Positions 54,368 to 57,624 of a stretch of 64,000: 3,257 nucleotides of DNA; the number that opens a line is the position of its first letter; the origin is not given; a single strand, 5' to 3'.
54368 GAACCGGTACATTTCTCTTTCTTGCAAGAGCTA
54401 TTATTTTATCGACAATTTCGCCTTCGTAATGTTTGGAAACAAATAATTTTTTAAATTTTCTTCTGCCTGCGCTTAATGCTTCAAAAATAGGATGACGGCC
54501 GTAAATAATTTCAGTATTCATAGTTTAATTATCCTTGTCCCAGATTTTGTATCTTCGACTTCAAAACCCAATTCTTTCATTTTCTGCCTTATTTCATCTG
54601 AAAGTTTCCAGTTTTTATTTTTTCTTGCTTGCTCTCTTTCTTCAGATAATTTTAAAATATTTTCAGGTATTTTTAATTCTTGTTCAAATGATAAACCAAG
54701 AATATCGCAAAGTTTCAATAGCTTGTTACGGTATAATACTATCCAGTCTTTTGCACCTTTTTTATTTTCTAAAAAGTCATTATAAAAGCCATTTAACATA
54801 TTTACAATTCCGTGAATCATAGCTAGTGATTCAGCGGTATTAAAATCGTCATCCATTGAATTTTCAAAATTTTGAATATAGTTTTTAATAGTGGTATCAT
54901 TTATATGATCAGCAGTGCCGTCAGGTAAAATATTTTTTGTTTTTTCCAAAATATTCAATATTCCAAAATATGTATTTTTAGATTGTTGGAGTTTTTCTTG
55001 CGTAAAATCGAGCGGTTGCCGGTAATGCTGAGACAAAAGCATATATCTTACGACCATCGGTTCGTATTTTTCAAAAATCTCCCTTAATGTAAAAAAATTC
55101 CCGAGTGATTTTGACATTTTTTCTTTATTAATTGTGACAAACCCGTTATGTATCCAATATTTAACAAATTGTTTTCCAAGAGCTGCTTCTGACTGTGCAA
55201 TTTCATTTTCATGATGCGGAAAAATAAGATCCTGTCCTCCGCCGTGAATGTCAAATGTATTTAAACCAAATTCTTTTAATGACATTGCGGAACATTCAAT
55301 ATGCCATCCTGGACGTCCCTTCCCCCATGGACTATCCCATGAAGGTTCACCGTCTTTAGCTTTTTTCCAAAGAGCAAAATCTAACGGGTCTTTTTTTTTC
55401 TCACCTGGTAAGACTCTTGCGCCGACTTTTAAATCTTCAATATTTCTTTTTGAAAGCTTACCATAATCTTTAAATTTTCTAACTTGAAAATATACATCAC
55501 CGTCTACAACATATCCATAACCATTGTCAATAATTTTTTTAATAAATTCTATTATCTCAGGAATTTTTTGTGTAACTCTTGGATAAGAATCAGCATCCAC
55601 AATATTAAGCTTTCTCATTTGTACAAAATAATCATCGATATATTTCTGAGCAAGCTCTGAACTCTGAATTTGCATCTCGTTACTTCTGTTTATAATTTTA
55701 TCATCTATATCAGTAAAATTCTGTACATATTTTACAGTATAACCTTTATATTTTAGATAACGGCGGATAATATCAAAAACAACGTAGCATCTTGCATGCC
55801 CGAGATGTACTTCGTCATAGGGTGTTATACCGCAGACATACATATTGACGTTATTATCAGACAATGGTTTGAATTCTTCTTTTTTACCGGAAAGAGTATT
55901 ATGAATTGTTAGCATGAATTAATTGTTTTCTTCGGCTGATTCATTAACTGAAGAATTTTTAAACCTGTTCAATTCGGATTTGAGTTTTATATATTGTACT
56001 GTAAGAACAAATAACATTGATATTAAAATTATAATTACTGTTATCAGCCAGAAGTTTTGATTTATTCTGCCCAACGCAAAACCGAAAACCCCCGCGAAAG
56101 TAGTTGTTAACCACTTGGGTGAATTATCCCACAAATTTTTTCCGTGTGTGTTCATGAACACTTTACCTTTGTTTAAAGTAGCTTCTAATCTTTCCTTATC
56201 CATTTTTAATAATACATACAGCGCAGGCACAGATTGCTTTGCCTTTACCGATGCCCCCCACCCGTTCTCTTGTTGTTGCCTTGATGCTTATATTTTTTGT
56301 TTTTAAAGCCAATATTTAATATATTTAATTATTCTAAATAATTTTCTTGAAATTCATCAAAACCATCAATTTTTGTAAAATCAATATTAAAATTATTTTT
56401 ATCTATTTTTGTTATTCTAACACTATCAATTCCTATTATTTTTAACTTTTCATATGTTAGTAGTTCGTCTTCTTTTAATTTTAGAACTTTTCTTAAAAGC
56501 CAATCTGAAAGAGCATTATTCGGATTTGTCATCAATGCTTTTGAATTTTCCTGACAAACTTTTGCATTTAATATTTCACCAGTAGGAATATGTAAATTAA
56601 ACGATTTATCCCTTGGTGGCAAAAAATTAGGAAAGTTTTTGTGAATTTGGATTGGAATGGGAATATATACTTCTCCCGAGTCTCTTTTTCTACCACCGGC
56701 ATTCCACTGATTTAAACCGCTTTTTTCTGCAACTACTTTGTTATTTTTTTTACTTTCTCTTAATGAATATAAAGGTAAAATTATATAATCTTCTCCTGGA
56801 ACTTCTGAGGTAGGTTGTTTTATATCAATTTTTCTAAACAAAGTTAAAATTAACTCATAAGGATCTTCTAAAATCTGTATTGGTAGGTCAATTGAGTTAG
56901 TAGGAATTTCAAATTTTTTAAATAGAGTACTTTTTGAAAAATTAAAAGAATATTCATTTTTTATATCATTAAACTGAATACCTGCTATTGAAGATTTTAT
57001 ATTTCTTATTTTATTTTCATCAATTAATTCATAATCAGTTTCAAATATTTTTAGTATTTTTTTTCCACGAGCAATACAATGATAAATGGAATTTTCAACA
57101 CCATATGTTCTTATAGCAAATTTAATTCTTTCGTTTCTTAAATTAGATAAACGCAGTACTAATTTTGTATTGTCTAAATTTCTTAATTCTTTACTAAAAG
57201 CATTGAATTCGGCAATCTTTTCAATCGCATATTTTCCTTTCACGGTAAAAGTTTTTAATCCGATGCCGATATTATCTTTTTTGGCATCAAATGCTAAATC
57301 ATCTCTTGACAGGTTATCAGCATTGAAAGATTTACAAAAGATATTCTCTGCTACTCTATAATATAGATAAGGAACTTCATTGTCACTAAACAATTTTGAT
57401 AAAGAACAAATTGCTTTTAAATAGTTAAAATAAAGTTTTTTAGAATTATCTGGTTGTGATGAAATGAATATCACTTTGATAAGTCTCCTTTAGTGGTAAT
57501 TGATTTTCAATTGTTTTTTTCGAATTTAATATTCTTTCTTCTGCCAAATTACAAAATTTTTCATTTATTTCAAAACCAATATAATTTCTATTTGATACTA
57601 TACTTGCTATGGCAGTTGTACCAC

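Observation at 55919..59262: Cassette array between ispF and cysS: a type II R-M pair plus three small-membrane-protein genes, each preceded by a copy of the ispF 3' tail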

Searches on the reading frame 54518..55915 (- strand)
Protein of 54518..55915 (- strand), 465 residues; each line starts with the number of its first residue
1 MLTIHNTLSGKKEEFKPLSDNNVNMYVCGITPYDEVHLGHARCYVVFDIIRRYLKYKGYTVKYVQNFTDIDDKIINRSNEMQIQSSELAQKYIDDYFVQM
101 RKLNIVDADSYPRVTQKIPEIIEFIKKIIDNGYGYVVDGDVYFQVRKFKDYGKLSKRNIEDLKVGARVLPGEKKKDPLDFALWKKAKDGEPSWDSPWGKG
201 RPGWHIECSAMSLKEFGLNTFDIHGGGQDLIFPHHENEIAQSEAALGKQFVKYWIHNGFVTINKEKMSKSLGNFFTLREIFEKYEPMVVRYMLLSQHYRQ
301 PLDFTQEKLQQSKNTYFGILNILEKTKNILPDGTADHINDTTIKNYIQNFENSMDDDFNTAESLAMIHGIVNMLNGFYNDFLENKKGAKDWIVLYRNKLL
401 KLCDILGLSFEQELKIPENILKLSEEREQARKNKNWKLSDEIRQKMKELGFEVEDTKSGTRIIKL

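Call 6: search_protein_families(library=pfam, proteins=[window:54518-55915:-], max_evalue=0.01)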
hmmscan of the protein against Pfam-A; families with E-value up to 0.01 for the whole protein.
window:54518-55915:- (465 aa): 6 families
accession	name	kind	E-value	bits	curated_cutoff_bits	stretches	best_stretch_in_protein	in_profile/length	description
PF01406.26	tRNA-synt_1e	-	1.2e-138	462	27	1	15-313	2-300/301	tRNA synthetases class I (C) catalytic domain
PF09334.17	tRNA-synt_1g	-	1.8e-15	57.1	20.1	2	234-315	295-377/391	tRNA synthetases class I (M)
PF01921.24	tRNA-synt_1f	-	3.2e-10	39.9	27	1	260-324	275-340/360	tRNA synthetases class I (K)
PF09190.17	DALR_2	-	2.1e-09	38.2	22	1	349-410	1-56/57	DALR domain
PF00133.28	tRNA-synt_1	-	3.8e-07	29.7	22.7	1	220-300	328-409/414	tRNA synthetases class I (I, L, M and V)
PF23493.1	CysS_C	-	0.00033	21.1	23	1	422-459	10-47/51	Cysteinyl-tRNA ligase anticodon binding domain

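Call 9: find_encoding_contigs(protein=window:54518-55915:-, flank=10000, max_places=10)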
Protein window:54518-55915:- (465 aa): 7 contigs read that carry it; 1 place shown.
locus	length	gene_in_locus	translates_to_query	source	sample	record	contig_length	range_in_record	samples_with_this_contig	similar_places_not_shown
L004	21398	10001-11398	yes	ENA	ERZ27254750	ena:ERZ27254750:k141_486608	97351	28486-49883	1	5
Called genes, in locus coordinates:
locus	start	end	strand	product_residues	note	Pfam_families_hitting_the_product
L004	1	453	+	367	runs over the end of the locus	PF01168:Ala_racemase_N, PF00842:Ala_racemase_C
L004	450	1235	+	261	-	PF02405:MlaE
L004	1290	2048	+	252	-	PF00005:ABC_tran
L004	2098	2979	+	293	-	PF02470:MlaD, PF28544:Helical_needle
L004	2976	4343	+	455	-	PF18073:Zn_ribbon_LapB, PF03796:DnaB_C, PF06745:ATPase, PF13481:AAA_25, PF00004:AAA (weak), PF13401:AAA_22 (weak), PF05362:Lon_C (weak), PF13541:ChlI, +1 more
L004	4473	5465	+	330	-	PF27675:YCF81_N, PF01850:PIN (weak)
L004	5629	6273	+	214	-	PF01128:IspD, PF12804:NTP_transf_3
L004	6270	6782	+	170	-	PF02542:YgbB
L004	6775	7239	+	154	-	-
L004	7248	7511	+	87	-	-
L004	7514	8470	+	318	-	PF01555:N6_N4_Mtase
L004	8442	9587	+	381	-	PF20731:RE_NgoFVII_C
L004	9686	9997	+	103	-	-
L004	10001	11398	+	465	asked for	PF00133:tRNA-synt_1 (faint), PF01406:tRNA-synt_1e, PF09334:tRNA-synt_1g (weak), PF01921:tRNA-synt_1f (weak), PF09190:DALR_2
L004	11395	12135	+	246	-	PF08032:SpoU_sub_bind, PF00588:SpoU_methylase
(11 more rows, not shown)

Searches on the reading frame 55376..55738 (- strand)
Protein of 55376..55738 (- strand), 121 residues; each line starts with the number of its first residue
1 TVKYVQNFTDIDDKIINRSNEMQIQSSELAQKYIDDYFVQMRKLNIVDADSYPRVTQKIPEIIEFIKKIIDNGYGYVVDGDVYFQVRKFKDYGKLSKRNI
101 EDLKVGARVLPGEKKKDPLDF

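Call 31: find_related_loci(query=A2, collection=metagenome_contigs, flank=10000)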
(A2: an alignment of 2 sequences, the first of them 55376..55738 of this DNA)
Query A2 (121 aa) in metagenome_contigs; peptide patterns used: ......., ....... (x = any residue, [..] = any of these).
600 stretches matched a pattern (row limit reached: there are more); 480 encode a relative of the query (tblastn E <= 1e-3); the best 80 are kept; 80 distinct loci.
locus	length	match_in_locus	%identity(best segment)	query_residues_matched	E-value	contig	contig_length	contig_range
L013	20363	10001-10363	64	1-121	6e-49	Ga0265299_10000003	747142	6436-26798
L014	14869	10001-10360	61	2-121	2e-46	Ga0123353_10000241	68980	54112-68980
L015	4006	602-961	59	2-121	5e-45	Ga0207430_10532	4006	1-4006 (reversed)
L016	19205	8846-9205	60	2-121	9e-44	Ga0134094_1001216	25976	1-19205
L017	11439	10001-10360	60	2-121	9e-44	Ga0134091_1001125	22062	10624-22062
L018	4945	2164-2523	60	2-121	9e-44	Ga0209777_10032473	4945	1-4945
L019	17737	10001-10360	57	2-121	5e-44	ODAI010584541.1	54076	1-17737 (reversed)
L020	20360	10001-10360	57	2-121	2e-42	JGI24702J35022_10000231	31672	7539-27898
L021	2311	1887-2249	56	1-121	6e-42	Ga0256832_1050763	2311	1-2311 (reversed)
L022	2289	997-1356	52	2-121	5e-41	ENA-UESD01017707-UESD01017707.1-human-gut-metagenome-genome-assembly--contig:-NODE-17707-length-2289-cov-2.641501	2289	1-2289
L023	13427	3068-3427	58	2-121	7e-41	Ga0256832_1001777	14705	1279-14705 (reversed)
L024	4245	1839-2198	55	2-121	4e-41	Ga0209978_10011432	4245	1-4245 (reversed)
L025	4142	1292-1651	53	2-121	1e-40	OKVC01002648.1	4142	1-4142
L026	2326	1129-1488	58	2-121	2e-40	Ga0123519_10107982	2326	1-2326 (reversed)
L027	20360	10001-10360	59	2-121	4e-46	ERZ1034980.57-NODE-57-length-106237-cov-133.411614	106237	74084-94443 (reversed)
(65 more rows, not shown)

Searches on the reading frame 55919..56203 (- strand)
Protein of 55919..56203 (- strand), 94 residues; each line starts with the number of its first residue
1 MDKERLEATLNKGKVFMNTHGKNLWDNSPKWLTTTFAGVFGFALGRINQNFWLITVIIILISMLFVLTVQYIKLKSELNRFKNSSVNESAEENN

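Call 6: search_protein_families(library=pfam, proteins=[window:55919-56203:-], max_evalue=0.01)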
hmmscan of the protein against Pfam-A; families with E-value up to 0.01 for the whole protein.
window:55919-56203:- (94 aa): 1 family
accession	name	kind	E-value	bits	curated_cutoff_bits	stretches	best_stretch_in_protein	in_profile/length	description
PF05814.16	Ac76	-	0.006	17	22.5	1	39-85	12-59/83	Orf76 (Ac76)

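Call 18: find_homologous_proteins(query=window:55919-56203:-, max_evalue=0.01)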
Query window:55919-56203:- (94 aa): 2 proteins with E <= 0.01 among 2 candidates.
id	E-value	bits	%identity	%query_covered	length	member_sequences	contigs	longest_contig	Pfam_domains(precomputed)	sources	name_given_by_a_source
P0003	1.2e-54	200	100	100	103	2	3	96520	-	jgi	-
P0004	2.4e-41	157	87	89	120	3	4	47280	-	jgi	-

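Call 37: search_protein_families(library=padloc, proteins=[window:55919-56203:-], max_evalue=0.1)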
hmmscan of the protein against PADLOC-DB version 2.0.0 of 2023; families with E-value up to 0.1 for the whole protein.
window:55919-56203:- (94 aa): 0 families

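Call 38: search_protein_families(library=ncbifam, proteins=[window:55919-56203:-], max_evalue=0.1)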
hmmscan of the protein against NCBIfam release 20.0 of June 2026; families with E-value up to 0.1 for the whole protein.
window:55919-56203:- (94 aa): 2 families
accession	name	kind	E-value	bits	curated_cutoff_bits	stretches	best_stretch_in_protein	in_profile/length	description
NF052278.1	AFWIR_fam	exception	0.003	17.8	60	1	44-88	43-87/96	AFWIR motif membrane protein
NF007558.0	PRK10179.1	equivalog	0.0036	17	339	1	22-83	33-91/217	formate dehydrogenase-N subunit gamma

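Call 39: search_protein_families(library=phrogs, proteins=[window:55919-56203:-], max_evalue=0.1)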
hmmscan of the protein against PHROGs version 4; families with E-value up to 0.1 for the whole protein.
window:55919-56203:- (94 aa): 2 families
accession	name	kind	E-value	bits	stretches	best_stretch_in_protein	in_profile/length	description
phrog_25713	-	unknown function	0.048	15.2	1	49-75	36-64/80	-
phrog_14813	-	unknown function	0.098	14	0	53-84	39-70/96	-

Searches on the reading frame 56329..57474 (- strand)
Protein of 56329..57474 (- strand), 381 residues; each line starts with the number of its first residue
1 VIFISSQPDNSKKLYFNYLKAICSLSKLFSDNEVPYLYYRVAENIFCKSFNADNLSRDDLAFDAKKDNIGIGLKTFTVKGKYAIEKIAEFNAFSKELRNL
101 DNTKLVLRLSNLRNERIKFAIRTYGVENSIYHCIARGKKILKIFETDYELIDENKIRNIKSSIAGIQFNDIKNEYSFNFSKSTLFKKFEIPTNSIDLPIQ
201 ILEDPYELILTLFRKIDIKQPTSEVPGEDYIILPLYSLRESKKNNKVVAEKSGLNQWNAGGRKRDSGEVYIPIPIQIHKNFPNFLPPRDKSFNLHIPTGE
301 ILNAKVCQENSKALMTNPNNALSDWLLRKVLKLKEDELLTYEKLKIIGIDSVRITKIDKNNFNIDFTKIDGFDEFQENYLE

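Call 6: search_protein_families(library=pfam, proteins=[window:56329-57474:-], max_evalue=0.01)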
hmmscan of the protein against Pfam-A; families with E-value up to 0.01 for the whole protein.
window:56329-57474:- (381 aa): 1 family
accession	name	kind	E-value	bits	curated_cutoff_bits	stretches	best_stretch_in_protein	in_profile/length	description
PF20731.2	RE_NgoFVII_C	-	4e-12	46.7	23.8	1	242-358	14-131/131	NgoFVII C-terminal B3-like DNA-binding domain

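Call 19: find_homologous_proteins(query=window:56329-57474:-, max_evalue=0.001)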
Query window:56329-57474:- (381 aa): 4746 proteins with E <= 0.001 among 8000 candidates; the best 120 are listed.
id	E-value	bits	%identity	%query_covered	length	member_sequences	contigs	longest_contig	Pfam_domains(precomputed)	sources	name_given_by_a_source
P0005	4.4e-248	840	100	100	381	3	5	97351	PF20731.3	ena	-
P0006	1.2e-221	753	89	100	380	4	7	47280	PF20731.3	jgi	-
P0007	6.7e-201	685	82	99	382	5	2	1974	PF20731.3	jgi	-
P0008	5.2e-199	679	81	99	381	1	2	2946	PF20731.3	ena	-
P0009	2.7e-197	673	78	100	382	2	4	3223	PF20731.3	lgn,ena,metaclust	metaclust:\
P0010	2.7e-192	657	78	98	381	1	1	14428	PF20731.3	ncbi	-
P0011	3.2e-165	568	69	100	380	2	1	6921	PF20731.3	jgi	-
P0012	5.7e-163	560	68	98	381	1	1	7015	PF20731.3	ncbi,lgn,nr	ncbi:MAG: restriction endonuclease [Bacteroidetes bacterium]|nr:restriction endonuclease [Bacteroido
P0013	1.4e-159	549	67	98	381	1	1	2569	PF20731.3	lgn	-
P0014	3.9e-159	548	66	98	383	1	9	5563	PF20731.3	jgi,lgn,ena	-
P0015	2.3e-158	545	67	99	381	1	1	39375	PF20731.3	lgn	-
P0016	1.8e-156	539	68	95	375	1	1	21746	PF20731.3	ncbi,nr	ncbi:MAG: restriction endonuclease [Bacteroidia bacterium]|nr:restriction endonuclease [Bacteroidia 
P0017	4.6e-155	534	66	97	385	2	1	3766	PF20731.3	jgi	-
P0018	4.2e-154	531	67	95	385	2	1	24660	PF20731.3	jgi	-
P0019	2.6e-151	522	64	98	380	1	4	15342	PF20731.3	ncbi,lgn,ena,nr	ncbi:MAG: restriction endonuclease [Candidatus Cloacimonetes bacterium]|nr:restriction endonuclease 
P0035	1.3e-145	503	79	76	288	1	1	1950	PF20731.3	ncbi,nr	ncbi:MAG: restriction endonuclease, partial [Elusimicrobiota bacterium]|nr:restriction endonuclease 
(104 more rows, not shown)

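Call 21: find_encoding_contigs(protein=P0010, flank=8000, max_places=4)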
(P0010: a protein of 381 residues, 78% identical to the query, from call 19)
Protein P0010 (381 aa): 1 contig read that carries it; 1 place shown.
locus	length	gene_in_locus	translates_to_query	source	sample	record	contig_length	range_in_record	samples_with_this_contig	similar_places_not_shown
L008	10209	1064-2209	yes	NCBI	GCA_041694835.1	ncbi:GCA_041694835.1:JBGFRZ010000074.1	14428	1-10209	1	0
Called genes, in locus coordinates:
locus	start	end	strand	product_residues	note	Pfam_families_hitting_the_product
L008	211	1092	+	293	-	PF01555:N6_N4_Mtase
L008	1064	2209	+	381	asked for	PF20731:RE_NgoFVII_C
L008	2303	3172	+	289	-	PF01063:Aminotran_4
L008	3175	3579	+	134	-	PF02151:UVR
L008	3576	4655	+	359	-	PF00217:ATP-gua_Ptrans, PF27454:McsB_C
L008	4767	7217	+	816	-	PF02861:Clp_N, PF02861:Clp_N, PF00004:AAA, PF17871:AAA_lid_9, PF00004:AAA, PF07724:AAA_2, PF07728:AAA_5, PF10431:ClpB_D2-small, +11 more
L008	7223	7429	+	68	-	-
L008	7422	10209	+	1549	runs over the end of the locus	PF27051:TamB_N (faint), PF04357:TamB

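Call 22: find_encoding_contigs(protein=P0009, flank=5000, max_places=4)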
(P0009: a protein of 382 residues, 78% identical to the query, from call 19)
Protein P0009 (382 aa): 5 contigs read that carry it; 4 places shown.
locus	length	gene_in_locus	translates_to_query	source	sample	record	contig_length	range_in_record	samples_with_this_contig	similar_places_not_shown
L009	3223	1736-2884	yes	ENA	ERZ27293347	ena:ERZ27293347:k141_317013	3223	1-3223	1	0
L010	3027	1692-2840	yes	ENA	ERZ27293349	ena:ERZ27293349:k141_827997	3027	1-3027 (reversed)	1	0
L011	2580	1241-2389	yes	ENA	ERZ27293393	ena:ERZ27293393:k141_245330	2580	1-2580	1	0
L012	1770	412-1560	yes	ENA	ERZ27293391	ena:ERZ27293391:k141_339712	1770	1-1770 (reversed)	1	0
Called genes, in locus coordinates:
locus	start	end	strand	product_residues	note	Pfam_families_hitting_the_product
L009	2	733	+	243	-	?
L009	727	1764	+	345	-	PF01555:N6_N4_Mtase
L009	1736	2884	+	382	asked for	PF20731:RE_NgoFVII_C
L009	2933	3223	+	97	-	?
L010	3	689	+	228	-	?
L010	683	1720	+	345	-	PF01555:N6_N4_Mtase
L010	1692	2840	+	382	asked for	PF20731:RE_NgoFVII_C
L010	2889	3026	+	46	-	?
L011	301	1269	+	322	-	PF01555:N6_N4_Mtase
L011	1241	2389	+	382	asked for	PF20731:RE_NgoFVII_C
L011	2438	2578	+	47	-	?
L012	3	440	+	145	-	?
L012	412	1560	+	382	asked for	PF20731:RE_NgoFVII_C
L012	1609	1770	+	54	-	?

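Call 37: search_protein_families(library=padloc, proteins=[window:56329-57474:-], max_evalue=0.1)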
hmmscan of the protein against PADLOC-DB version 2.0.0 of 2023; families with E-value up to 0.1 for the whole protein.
window:56329-57474:- (381 aa): 2 families
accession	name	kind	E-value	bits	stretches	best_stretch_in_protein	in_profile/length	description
PDLC03479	REase_II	-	5.7e-133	441.9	1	15-376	15-374/376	Type II restriction enzyme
PDLC03446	REase_II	-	6.2e-36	122.2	1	9-210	11-229/237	Type II restriction enzyme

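Call 38: search_protein_families(library=ncbifam, proteins=[window:56329-57474:-], max_evalue=0.1)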
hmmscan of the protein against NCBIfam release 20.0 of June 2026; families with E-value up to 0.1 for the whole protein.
window:56329-57474:- (381 aa): 0 families

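Call 60: find_encoding_contigs(protein=P0008, flank=5000, max_places=4)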
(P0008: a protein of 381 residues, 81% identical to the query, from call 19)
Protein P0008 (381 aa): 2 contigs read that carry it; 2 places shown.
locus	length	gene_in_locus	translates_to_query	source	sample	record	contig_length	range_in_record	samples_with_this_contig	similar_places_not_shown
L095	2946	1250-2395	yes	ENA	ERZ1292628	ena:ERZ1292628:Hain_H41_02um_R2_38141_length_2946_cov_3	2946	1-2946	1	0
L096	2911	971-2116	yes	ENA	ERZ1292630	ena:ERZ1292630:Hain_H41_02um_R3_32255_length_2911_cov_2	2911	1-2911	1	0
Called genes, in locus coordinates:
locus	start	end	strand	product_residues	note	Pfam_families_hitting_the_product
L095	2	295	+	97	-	?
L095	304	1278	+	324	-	PF01555:N6_N4_Mtase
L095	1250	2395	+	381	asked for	PF20731:RE_NgoFVII_C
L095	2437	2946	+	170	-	?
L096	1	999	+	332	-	?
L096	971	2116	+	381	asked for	PF20731:RE_NgoFVII_C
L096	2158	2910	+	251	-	?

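Call 61: find_encoding_contigs(protein=P0007, flank=5000, max_places=4)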
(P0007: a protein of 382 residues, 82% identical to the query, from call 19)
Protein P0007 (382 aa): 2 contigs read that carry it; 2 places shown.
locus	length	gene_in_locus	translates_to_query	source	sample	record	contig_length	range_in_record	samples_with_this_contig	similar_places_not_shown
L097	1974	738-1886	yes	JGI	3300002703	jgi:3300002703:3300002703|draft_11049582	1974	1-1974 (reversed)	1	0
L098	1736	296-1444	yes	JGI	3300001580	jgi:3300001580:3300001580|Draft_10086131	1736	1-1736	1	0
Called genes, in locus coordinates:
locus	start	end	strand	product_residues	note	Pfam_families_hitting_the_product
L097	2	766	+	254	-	?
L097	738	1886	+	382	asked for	PF20731:RE_NgoFVII_C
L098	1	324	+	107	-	?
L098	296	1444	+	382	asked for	PF20731:RE_NgoFVII_C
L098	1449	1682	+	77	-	PF00072:Response_reg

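Call 62: find_encoding_contigs(protein=P0035, flank=5000, max_places=4)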
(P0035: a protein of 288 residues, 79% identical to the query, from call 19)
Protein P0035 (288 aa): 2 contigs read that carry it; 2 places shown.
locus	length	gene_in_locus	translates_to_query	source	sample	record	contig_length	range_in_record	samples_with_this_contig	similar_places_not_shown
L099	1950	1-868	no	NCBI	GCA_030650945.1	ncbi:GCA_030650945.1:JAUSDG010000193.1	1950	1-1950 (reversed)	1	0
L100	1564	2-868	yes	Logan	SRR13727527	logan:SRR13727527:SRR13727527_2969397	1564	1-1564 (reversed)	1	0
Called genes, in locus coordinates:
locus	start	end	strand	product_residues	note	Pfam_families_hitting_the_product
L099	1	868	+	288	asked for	PF20731:RE_NgoFVII_C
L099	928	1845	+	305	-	PF01820:Dala_Dala_lig_N, PF02655:ATP-grasp_3, PF08443:RimK (weak), PF02222:ATP-grasp (weak), PF07478:Dala_Dala_lig_C, PF02786:CPSase_L_D2 (weak), PF03133:TTL (faint), PF13535:ATP-grasp_4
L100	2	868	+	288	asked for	PF20731:RE_NgoFVII_C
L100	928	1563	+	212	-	?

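Call 66: search_solved_structures(query=window:56329-57474:-, max_evalue=0.01)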
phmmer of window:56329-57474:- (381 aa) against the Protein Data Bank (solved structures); distinct sequences matched with E-value up to 0.01: 0.

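Call 98: search_dna_similar(query=window:56329-57474:-, collection=phages, mode=protein, max_rows=8)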
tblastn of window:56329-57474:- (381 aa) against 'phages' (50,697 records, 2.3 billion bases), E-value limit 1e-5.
Records with a match: 3; places in all: 3; records where one place covers at least 80% of the query: 3.
Best place of each record, by identity: <60% 3.
By first word of the organism name: Oenococcus 2; Pasteurella 1.
By host as written in the record: Oenococcus oeni Sarco S11 2; Pasteurella multocida Past18 1.
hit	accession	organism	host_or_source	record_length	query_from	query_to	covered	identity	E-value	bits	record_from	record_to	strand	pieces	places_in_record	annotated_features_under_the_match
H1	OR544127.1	Pasteurella phage Pmp10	Pasteurella multocida Past18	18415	15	375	95%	47.9%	2e-88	297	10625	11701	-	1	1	hypothetical protein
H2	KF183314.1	Oenococcus phage phiS11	Oenococcus oeni Sarco S11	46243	1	378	99%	28.5%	9e-40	156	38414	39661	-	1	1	putative type II restriction endonuclease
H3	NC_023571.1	Oenococcus phage phiS11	Oenococcus oeni Sarco S11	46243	1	378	99%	28.5%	9e-40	156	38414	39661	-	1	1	NgoFVII family restriction endonuclease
